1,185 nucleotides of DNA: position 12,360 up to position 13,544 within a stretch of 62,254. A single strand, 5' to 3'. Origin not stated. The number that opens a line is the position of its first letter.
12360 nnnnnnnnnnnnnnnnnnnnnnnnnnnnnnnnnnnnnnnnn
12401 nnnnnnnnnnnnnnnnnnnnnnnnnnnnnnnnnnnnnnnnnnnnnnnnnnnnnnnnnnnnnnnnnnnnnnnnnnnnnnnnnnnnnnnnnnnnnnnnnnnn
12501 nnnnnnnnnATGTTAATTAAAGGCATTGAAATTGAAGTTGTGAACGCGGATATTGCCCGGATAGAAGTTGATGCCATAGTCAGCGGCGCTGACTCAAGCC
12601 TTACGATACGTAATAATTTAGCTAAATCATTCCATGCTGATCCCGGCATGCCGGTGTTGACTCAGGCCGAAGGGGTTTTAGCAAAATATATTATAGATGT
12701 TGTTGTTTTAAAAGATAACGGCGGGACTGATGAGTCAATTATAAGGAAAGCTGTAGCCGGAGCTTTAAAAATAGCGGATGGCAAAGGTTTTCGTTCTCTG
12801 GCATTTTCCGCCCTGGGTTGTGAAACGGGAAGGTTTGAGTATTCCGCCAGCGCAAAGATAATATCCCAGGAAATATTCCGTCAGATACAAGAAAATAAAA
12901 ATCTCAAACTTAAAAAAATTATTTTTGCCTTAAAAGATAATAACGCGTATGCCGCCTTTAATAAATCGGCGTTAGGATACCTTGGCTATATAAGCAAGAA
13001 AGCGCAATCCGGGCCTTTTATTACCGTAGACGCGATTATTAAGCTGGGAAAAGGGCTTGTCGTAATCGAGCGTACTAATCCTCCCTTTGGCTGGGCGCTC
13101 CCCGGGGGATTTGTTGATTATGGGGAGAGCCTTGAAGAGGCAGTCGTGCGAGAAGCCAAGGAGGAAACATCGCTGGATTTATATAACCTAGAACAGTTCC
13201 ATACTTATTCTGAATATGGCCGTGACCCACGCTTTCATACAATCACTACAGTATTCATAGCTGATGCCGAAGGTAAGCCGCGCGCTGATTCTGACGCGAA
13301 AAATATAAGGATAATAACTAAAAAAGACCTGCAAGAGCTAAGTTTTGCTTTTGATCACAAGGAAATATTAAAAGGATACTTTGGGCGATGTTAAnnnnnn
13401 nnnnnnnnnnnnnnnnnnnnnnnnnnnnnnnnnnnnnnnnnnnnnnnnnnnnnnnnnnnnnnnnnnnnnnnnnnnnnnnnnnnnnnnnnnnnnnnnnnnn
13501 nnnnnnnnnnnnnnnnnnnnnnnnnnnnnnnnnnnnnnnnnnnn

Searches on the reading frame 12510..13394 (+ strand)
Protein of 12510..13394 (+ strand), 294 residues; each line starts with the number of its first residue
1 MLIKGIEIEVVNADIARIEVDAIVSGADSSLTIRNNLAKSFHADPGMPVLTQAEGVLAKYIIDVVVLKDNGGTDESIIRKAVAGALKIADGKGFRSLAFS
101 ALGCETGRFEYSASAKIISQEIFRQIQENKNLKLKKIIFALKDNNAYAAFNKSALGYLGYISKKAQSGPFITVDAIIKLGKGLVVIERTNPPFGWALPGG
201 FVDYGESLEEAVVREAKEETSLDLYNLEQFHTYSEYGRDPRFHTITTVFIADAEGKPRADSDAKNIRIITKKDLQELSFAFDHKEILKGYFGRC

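Call 4: search_protein_families(library=pfam, proteins=[window:12510-13394:+])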
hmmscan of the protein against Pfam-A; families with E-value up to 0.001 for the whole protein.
window:12510-13394:+ (294 aa): 2 families
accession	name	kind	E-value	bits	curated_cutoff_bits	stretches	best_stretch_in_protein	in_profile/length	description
PF00293.34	NUDIX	-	1.7e-19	70.6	21.1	1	171-288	4-132/134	NUDIX domain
PF01661.27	Macro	-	3.9e-08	33.7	22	1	42-118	39-118/118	Macro domain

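Call 5: search_protein_families(library=ncbifam, proteins=[window:12510-13394:+], max_evalue=0.01)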
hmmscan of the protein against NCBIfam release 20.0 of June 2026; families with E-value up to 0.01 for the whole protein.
window:12510-13394:+ (294 aa): 32 families (the best 25 are shown)
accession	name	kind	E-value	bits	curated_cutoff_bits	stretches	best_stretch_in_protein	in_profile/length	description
NF050029.2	TransRepNtr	equivalog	1.9e-12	47.2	400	1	156-291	7-153/245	ADPR responsive transcriptional repressor NtrR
NF001667.0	PRK00431.2-3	equivalog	5.1e-11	42.5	252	1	50-152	72-171/182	ADP-ribose-binding protein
NF001664.0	PRK00431.1-6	equivalog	8.2e-11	41.6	200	1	46-153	64-168/173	O-acetyl-ADP-ribose deacetylase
NF001668.0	PRK00431.2-4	equivalog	9.7e-11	41.4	278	2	50-152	113-210/220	ADP-ribose-binding protein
NF003786.0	PRK05379.1-2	equivalog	8.7e-10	38.3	397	1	169-252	217-308/354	bifunctional nicotinamide-nucleotide adenylyltransferase/Nudix hydroxylase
NF003788.0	PRK05379.1-5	equivalog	9.3e-10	38.3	354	1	168-292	211-349/351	bifunctional nicotinamide-nucleotide adenylyltransferase/Nudix hydroxylase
NF003787.0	PRK05379.1-4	equivalog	1.7e-09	37.2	449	1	169-225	207-265/346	bifunctional nicotinamide-nucleotide adenylyltransferase/Nudix hydroxylase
NF001663.0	PRK00431.1-4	equivalog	2.8e-09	37.1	285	1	43-152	64-173/180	ADP-ribose-binding protein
NF001666.0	PRK00431.2-2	equivalog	4e-09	36.6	246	1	46-149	57-157/164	ADP-ribose-binding protein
NF001660.0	PRK00431.1-1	equivalog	7.7e-09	35.3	271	1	43-147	60-164/177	O-acetyl-ADP-ribose deacetylase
TIGR00586.1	mutt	equivalog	3.6e-08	33.5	97.9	1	195-288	34-125/129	8-oxo-dGTP diphosphatase MutT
NF003791.0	PRK05379.2-3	equivalog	3.9e-08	32.9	409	1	167-224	199-258/340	bifunctional nicotinamide-nucleotide adenylyltransferase/Nudix hydroxylase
NF003785.0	PRK05379.1-1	equivalog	7.8e-08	31.9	418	1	157-225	190-260/347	bifunctional nicotinamide-nucleotide adenylyltransferase/Nudix hydroxylase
NF001665.0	PRK00431.2-1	equivalog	1.1e-06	28.3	315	1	49-152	71-169/177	ADP-ribose-binding protein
NF008044.0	PRK10776.1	equivalog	2.8e-06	27.2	148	1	195-286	33-122/130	8-oxo-dGTP diphosphatase MutT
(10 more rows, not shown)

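Call 18: find_homologous_proteins(query=window:12510-13391:+, max_evalue=1e-10)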
Query window:12510-13391:+ (294 aa): 3103 proteins with E <= 1e-10 among 5446 candidates; the best 120 are listed.
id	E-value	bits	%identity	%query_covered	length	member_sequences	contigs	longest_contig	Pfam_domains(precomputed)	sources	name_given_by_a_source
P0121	3.6e-188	642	100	100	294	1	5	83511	PF00293.35,PF01661.28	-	-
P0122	6.9e-97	342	54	99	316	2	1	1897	PF00293.35,PF01661.28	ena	-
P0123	5.9e-95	336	53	99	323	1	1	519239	PF00293.35,PF01661.28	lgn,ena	-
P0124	7.6e-95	335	53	99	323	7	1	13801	PF00293.35,PF01661.28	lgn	-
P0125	7.6e-93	329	53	99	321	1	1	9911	PF00293.35,PF01661.28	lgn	-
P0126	1.9e-91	324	56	95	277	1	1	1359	PF00293.35,PF01661.28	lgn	-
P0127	1.7e-89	318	51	100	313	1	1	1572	PF00293.35,PF01661.28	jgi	-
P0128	2.8e-88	314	51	99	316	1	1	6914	PF00293.35,PF01661.28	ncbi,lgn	-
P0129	3.3e-88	314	51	100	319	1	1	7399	PF00293.35,PF01661.28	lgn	-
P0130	9.4e-88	312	49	99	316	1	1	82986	PF00293.35,PF01661.28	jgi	jgi:8-oxo-dGTP diphosphatase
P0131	1.3e-87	312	53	98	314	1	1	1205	PF00293.35,PF01661.28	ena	-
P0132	1.5e-87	312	49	99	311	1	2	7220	PF00293.35,PF14815.13,PF01661.28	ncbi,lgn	ncbi:MAG: macro domain-containing protein [Candidatus Omnitrophota bacterium]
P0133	2.5e-87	311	51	99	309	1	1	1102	PF00293.35,PF01661.28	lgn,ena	-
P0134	4.5e-87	310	50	99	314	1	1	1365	PF00293.35,PF01661.28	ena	-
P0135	7.8e-87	309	50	99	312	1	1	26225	PF00293.35,PF01661.28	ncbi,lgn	-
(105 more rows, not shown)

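Call 20: find_related_loci(query=A2, collection=genome_contigs, flank=10000)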
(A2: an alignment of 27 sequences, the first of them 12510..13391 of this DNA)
Query A2 (294 aa) in genome_contigs; peptide patterns used: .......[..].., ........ (x = any residue, [..] = any of these).
600 stretches matched a pattern (row limit reached: there are more); 591 encode a relative of the query (tblastn E <= 1e-3); the best 80 are kept; 80 distinct loci.
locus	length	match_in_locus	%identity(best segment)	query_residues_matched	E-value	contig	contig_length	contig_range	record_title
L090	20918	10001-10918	49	1-291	1e-91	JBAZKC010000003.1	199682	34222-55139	MAG: Candidatus Omnitrophota bacterium isolate SO_2017_LW4_134 scaffold_209_c1_LW137-91_2017, whole genome shotgun seque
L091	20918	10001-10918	49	1-291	6e-91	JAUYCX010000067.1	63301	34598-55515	MAG: Candidatus Omnitrophota bacterium isolate C20_maxbin.112_sub C20_k141_657968, whole genome shotgun sequence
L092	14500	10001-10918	49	1-291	1e-88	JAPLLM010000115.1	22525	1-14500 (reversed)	MAG: Candidatus Omnitrophota bacterium isolate LacPavin_0419_WC70L_MAG_46_7 LacPavin_0419_WC70L_scaffold_522447, whole g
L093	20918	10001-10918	48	1-291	3e-88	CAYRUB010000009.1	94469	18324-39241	MAG TPA_asm: uncultured Planctomycetales bacterium isolate binchicken_co220_28 genome assembly, contig: NODE_96_length_9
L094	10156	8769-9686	48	1-291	1e-87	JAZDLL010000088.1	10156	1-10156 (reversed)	MAG: Candidatus Omnitrophota bacterium isolate MEGAHIT-group-0.593 k141_5821026, whole genome shotgun sequence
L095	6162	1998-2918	47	1-291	1e-87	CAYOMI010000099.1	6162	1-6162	MAG TPA_asm: uncultured Planctomycetales bacterium isolate SRP098346_co1_93 genome assembly, contig: NODE_18430_length_6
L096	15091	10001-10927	48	1-294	2e-87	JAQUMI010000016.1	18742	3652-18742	MAG: Candidatus Omnitrophota bacterium isolate STD1_150 NODE_6761_length_18742_cov_5.897395_Sandtown_D1, whole genome sh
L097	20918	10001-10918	49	1-291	8e-87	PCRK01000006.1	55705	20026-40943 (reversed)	MAG: Candidatus Omnitrophica bacterium CG23_combo_of_CG06-09_8_20_14_all_41_10 CG23_scaffold_81_c, whole genome shotgun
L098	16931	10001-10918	48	1-291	9e-86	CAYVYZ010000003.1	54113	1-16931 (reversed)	MAG TPA_asm: uncultured Planctomycetia bacterium isolate binchicken_co19_503 genome assembly, contig: NODE_623_length_54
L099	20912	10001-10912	49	1-290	9e-86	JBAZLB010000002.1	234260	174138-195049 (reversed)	MAG: Candidatus Omnitrophota bacterium isolate SO_2017_LW4_158 scaffold_153_c1_LW137-91_2017, whole genome shotgun seque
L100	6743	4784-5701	45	1-291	5e-85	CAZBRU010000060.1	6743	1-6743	MAG TPA_asm: uncultured Planctomycetales bacterium isolate ERP125453_co2_380 genome assembly, contig: NODE_6577_length_6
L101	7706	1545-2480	46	1-291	1e-84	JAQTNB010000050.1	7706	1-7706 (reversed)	MAG: Candidatus Omnitrophota bacterium isolate STA_54 NODE_20764_length_7706_cov_2.015174_Sandtown_A, whole genome shotg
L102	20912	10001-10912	45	3-291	2e-84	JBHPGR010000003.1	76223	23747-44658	Candidatus Omnitrophota bacterium isolate SAG AM-311-N03 NODE_3_length_76223_cov_31.372689, whole genome shotgun sequenc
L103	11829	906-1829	49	1-293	3e-84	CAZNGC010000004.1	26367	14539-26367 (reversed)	MAG TPA_asm: uncultured Planctomycetales bacterium isolate SRP167436_co1_192 genome assembly, contig: NODE_2727_length_2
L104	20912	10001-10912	47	3-291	5e-84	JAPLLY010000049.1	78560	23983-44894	MAG: Candidatus Omnitrophota bacterium isolate LacPavin_0419_WC90_MAG_41_16 LacPavin_0419_WC90_scaffold_159871, whole ge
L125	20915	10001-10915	45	1-290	2e-76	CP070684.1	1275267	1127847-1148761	MAG: Candidatus Omnitrophota bacterium isolate bin66 chromosome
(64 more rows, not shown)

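Call 45: search_protein_families(library=pfam, proteins=[L097:5211-7784:+, L097:7822-8517:+, L097:8785-9516:+, L097:9522-9938:+, L097:10950-12836:-, L097:13260-14549:+, L097:14673-15242:+, L097:15252-16316:+, L125:10905-12992:+, L125:13007-15010:-], max_evalue=0.001)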
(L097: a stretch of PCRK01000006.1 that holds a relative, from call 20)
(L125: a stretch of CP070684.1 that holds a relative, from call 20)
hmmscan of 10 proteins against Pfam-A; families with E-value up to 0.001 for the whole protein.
L097:5211-7784:+ (857 aa): 3 families
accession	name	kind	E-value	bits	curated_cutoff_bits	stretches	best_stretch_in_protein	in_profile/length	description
PF05359.17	DUF748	-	1.2e-14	53.9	50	1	21-306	13-280/1037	Domain of Unknown Function (DUF748)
PF13116.12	YhdP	-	2.5e-13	49.3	46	2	425-567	641-760/1224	YhdP protein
PF05170.20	AsmA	-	1.6e-09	37.6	29.8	1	625-712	460-546/607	AsmA family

L097:7822-8517:+ (231 aa): 3 families
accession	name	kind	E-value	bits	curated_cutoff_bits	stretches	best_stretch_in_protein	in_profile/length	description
PF13975.11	gag-asp_proteas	-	3.7e-19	69.5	28.2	1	118-214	3-92/92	gag-polyprotein putative aspartyl protease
PF13650.11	Asp_protease_2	-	1.1e-17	65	24.3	1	118-211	3-90/90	Aspartyl protease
PF08284.16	RVP_2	-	2.8e-05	24.4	20.3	1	112-230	19-132/136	Retroviral aspartyl protease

L097:8785-9516:+ (243 aa): 12 families
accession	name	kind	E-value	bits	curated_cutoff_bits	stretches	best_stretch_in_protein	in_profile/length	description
PF00515.34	TPR_1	-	1.7e-18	66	27.8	1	162-189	6-33/34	Tetratricopeptide repeat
PF07719.23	TPR_2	-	2.2e-16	59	27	1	158-189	2-33/34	Tetratricopeptide repeat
PF13181.12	TPR_8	-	4.8e-15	54.8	25.7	2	161-189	5-33/34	Tetratricopeptide repeat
PF13424.12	TPR_12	-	8.1e-13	48.8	30.1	2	161-215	7-65/77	Tetratricopeptide repeat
PF13431.12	TPR_17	-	1.2e-10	41.2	24.4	0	112-143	2-33/34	Tetratricopeptide repeat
PF13371.12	TPR_9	-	7.7e-07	29.5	35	0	155-192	27-64/73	Tetratricopeptide repeat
PF13428.12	TPR_14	-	1e-06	29.3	23.5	0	162-192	6-36/44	Tetratricopeptide repeat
PF13374.12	TPR_10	-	6.3e-05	23.3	27.5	0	195-214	2-21/42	Tetratricopeptide repeat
PF13174.12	TPR_6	-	7.1e-05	23.6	26.3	0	163-188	6-31/33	Tetratricopeptide repeat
PF13414.12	TPR_11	-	0.00012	22.2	26.8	0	166-206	3-39/42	TPR repeat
PF13432.12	TPR_16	-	0.00022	22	32.7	0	162-214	2-50/65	Tetratricopeptide repeat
PF14559.12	TPR_19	-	0.00086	20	25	0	170-213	4-43/68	Tetratricopeptide repeat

L097:9522-9938:+ (138 aa): 1 family
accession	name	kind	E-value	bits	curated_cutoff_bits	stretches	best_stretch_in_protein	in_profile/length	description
PF01894.22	UPF0047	-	1.9e-37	128.4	27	1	20-135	1-117/117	Uncharacterised protein family UPF0047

L097:10950-12836:- (628 aa): 7 families
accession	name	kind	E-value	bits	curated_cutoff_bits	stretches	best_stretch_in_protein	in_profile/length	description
PF00270.35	DEAD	-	2.6e-26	92.8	26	1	7-157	2-166/167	DEAD/DEAH box helicase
PF08148.17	DSHCT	-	4.9e-23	82.2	22.7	1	458-620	3-171/172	DSHCT (NUC185) domain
PF04851.21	ResIII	-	8.6e-11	42.5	22.5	1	15-153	14-163/164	Type III restriction enzyme, res subunit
PF00271.37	Helicase_C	-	3.6e-08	34.1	23.5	1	283-362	39-110/110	Helicase conserved C-terminal domain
PF22527.2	DEXQc_Suv3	-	1.8e-05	24.7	27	1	26-159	20-142/154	DEXQ-box helicase domain of Suv3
PF01637.24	ATPase_2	-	0.00035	20.9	33.2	0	26-123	27-122/225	ATPase domain predominantly from Archaea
PF13401.12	AAA_22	-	0.00052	20.8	27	0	22-144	8-109/130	AAA domain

L097:13260-14549:+ (429 aa): 3 families
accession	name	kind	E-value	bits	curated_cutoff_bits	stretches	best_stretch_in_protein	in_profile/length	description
PF01385.25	OrfB_IS605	-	1.9e-28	99.5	30.5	1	200-307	10-120/120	Probable transposase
PF07282.18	Cas12f1-like_TNB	-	2.2e-18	66.6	26.3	1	318-383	1-60/60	Cas12f1-like, TNB domain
PF12323.14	HTH_OrfB_IS605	-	2.5e-08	33.7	21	1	29-74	1-47/47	Helix-turn-helix domain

L097:14673-15242:+ (189 aa): 1 family
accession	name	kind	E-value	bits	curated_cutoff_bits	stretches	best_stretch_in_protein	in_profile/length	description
PF00565.23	SNase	-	5.1e-24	85.2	21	1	69-189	1-107/107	Staphylococcal nuclease homologue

L097:15252-16316:+ (354 aa): 1 family
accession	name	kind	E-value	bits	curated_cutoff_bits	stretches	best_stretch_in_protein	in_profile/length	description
PF01264.26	Chorismate_synt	-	3.5e-104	348.5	27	1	2-331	1-327/327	Chorismate synthase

L125:10905-12992:+ (695 aa): 8 families
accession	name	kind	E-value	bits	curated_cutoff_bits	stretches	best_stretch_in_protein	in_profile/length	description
PF17191.10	RecG_wedge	-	1.3e-30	106.6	23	1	18-184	2-159/162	RecG wedge domain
PF00271.37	Helicase_C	-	2.1e-24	86.4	23.5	1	472-590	3-108/110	Helicase conserved C-terminal domain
PF00270.35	DEAD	-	4.8e-24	85.4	26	1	277-438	1-163/167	DEAD/DEAH box helicase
PF19833.4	RecG_dom3_C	-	3.8e-16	59.3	26.8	1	620-690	2-73/87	ATP-dependent DNA helicase RecG, domain 3, C-terminal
PF04851.21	ResIII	-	8.9e-13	48.9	22.5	1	274-434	2-162/164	Type III restriction enzyme, res subunit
PF01336.31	tRNA_anti-codon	-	7.1e-08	32.7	27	1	90-149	12-67/75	OB-fold nucleic acid binding domain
PF22590.2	Cas3-like_C_2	-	5.5e-05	23.8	27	1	505-592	13-105/106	CRISPR-associated nuclease/helicase Cas3, C-terminal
PF07517.20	SecA_DEAD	-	0.0005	19.8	24.6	1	305-369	99-163/290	SecA DEAD-like domain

L125:13007-15010:- (667 aa): 0 families
